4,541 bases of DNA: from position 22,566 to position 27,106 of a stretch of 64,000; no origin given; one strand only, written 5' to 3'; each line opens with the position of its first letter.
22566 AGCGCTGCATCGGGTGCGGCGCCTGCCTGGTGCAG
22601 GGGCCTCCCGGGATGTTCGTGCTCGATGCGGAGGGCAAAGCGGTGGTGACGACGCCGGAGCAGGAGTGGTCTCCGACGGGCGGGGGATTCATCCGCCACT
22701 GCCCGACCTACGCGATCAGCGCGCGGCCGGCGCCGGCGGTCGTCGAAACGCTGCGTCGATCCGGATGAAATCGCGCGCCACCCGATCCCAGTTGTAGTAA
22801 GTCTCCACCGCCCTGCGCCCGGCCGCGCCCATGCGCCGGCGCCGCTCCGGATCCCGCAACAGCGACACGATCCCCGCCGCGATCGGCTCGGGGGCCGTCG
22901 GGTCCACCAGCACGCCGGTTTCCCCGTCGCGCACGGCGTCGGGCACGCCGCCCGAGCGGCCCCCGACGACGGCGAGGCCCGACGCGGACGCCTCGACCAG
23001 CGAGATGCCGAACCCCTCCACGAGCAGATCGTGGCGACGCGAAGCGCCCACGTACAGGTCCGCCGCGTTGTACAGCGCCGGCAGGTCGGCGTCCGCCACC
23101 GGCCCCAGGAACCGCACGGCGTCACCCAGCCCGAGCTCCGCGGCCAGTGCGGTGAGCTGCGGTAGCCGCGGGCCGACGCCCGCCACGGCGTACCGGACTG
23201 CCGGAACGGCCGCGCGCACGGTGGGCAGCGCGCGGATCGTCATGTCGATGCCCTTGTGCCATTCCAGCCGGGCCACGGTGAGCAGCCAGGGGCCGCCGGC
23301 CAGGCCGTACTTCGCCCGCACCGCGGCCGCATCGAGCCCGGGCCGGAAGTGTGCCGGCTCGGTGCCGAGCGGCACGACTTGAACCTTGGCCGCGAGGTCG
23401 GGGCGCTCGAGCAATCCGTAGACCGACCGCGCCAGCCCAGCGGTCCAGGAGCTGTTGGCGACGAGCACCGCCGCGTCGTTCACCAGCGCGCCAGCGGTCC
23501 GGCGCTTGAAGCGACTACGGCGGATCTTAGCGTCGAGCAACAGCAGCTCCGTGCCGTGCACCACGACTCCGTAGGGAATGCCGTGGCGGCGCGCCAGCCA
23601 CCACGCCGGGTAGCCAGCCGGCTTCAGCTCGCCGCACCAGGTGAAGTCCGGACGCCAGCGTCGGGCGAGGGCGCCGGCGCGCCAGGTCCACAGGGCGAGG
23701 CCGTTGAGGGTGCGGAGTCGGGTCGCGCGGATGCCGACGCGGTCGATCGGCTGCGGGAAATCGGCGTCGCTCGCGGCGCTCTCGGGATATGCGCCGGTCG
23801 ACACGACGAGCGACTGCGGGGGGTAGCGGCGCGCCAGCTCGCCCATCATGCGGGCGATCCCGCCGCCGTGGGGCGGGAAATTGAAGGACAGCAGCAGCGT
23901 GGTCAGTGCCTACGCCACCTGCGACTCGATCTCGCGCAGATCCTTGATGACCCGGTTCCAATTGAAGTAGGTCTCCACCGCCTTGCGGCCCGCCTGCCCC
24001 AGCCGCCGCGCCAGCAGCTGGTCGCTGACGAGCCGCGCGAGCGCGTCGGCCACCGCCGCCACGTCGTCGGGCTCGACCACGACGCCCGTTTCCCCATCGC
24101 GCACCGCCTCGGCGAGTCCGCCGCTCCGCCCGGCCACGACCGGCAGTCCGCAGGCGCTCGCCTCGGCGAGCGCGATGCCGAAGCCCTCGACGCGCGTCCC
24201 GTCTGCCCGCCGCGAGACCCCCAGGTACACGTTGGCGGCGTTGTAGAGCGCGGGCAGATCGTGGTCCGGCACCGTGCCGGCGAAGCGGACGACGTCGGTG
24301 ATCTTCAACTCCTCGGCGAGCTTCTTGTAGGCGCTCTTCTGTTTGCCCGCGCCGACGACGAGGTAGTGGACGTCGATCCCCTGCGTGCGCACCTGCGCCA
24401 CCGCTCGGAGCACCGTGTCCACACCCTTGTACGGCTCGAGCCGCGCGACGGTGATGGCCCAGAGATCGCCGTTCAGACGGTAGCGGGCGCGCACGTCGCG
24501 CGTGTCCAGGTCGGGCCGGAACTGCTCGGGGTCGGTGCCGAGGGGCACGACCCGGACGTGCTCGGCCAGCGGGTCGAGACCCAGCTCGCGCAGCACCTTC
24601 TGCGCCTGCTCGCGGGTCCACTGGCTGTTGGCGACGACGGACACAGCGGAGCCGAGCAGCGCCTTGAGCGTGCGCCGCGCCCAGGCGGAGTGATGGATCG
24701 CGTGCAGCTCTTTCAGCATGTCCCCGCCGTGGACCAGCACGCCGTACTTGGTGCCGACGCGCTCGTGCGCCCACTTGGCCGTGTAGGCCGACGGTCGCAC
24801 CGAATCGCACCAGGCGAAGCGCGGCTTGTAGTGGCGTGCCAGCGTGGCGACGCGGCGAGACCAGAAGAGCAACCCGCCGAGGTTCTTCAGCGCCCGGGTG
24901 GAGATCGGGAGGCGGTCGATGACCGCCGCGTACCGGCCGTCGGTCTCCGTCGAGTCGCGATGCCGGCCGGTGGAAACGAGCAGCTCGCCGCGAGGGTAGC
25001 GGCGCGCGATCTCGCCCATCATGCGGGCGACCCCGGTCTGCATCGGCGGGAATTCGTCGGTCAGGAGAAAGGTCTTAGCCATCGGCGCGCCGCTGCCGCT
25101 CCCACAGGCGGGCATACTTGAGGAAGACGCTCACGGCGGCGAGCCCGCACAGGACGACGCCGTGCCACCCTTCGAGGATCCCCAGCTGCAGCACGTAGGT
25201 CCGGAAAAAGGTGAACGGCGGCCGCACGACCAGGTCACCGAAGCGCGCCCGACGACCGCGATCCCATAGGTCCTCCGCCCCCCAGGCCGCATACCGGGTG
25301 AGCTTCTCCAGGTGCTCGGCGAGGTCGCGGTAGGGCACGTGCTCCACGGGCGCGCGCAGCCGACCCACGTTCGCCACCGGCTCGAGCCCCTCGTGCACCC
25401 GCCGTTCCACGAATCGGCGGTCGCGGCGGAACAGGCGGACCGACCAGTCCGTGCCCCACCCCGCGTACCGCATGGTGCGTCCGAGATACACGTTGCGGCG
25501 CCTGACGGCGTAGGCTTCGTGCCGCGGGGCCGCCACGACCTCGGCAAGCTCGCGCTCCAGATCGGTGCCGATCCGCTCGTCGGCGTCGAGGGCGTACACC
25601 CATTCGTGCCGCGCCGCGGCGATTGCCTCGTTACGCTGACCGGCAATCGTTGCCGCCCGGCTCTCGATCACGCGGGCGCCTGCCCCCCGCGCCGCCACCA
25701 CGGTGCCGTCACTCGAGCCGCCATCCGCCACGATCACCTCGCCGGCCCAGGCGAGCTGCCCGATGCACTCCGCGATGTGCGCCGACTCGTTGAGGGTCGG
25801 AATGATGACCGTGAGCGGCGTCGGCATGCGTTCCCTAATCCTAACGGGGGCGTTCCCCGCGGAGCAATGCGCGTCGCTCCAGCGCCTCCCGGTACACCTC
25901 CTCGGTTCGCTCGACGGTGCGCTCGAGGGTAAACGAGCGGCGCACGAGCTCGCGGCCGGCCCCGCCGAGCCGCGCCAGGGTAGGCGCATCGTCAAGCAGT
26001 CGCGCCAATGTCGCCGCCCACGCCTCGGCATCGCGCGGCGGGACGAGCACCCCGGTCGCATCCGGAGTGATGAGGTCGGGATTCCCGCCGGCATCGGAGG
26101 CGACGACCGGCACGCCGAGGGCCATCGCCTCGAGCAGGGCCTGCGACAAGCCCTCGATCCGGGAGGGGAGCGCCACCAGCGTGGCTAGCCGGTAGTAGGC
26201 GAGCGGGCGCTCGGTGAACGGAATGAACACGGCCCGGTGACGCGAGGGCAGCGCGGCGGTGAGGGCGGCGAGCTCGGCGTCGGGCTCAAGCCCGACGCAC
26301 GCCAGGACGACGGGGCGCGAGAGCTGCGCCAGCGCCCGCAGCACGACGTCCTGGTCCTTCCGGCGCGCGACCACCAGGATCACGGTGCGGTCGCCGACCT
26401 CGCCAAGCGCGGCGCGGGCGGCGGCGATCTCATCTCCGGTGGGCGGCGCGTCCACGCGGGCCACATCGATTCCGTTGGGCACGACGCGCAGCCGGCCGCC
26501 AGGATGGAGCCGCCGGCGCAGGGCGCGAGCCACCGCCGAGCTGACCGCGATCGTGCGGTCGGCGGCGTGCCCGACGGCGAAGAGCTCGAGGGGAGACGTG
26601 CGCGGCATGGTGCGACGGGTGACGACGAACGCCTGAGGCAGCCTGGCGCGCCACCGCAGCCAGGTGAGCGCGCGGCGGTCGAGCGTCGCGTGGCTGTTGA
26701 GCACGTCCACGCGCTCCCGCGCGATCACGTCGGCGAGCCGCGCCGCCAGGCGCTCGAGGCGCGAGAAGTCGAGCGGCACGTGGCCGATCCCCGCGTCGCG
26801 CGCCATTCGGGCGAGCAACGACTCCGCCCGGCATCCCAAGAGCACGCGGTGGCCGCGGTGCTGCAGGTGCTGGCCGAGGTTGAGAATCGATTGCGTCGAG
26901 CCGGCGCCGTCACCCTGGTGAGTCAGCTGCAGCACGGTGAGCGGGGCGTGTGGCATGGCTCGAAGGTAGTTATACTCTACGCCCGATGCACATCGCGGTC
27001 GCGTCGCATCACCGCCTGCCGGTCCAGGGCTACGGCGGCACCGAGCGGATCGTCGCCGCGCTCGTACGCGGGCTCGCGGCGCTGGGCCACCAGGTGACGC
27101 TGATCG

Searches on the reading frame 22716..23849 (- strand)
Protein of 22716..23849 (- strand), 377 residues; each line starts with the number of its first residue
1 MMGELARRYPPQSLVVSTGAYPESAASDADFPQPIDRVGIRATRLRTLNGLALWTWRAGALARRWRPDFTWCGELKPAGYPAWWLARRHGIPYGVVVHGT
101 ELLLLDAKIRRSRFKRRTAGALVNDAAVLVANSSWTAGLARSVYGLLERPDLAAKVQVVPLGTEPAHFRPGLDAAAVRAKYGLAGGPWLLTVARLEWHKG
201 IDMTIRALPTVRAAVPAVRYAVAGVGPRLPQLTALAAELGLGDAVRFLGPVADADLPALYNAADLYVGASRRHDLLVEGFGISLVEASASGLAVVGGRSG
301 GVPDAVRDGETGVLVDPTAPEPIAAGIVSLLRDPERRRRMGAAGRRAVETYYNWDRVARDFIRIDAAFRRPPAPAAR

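Call 31: search_protein_families(library=pfam, proteins=[window:22716-23849:-], max_evalue=0.001)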
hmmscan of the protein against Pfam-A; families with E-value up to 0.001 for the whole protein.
window:22716-23849:- (377 aa): 5 families
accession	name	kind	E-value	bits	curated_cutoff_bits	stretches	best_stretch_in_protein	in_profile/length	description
PF00534.26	Glycos_transf_1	-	5.2e-40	137.2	26.4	1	180-346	8-171/172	Glycosyl transferases group 1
PF13692.12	Glyco_trans_1_4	-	4.5e-32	111.7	27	1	187-333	2-142/142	Glycosyl transferases group 1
PF13524.12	Glyco_trans_1_2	-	1.2e-12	48.4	25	1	215-362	12-143/144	Glycosyl transferase-like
PF13439.12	Glyco_transf_4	-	2e-09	38.1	28.5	1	28-164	36-167/170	Glycosyltransferase Family 4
PF20706.3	GT4-conflict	-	1.1e-05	25.1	26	1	159-360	168-384/385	Family 4 Glycosyltransferase in conflict systems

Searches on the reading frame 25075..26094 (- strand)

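Call 31: search_protein_families(library=pfam, proteins=[window:25075-26094:-], max_evalue=0.001)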
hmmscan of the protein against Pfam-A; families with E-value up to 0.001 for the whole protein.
window:25075-26094:- (339 aa): 1 family
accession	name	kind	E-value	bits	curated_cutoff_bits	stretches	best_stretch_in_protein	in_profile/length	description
PF00535.33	Glycos_transf_2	-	1.5e-15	57.9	23.3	1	95-217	1-132/168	Glycosyl transferase family 2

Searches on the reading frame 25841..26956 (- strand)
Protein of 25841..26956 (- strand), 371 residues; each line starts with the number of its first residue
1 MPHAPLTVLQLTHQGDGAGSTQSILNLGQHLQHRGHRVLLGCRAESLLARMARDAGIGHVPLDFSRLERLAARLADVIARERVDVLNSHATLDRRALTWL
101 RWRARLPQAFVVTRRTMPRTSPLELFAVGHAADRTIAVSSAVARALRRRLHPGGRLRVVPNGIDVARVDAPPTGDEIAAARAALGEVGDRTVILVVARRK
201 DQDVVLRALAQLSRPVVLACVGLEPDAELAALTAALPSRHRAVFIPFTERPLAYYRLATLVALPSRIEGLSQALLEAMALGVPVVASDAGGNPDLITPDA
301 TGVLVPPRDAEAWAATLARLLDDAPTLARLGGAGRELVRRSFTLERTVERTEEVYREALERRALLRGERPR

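Call 32: search_protein_families(library=pfam, proteins=[window:25841-26956:-], max_evalue=0.001)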
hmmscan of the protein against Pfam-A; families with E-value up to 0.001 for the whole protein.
window:25841-26956:- (371 aa): 6 families
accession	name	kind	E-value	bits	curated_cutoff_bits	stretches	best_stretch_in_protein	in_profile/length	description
PF00534.26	Glycos_transf_1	-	1.5e-28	100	26.4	1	180-336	5-171/172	Glycosyl transferases group 1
PF13692.12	Glyco_trans_1_4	-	2.3e-27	96.5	27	1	196-323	7-142/142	Glycosyl transferases group 1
PF13439.12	Glyco_transf_4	-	5.9e-16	59.4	28.5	1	19-167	3-170/170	Glycosyltransferase Family 4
PF20706.3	GT4-conflict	-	1.2e-08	34.8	26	1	127-344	142-378/385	Family 4 Glycosyltransferase in conflict systems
PF13579.12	Glyco_trans_4_4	-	1.5e-07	32.3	29.7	1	19-162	2-158/158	Glycosyl transferase 4-like domain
PF13524.12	Glyco_trans_1_2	-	1.6e-05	25.3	25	1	267-350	60-141/144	Glycosyl transferase-like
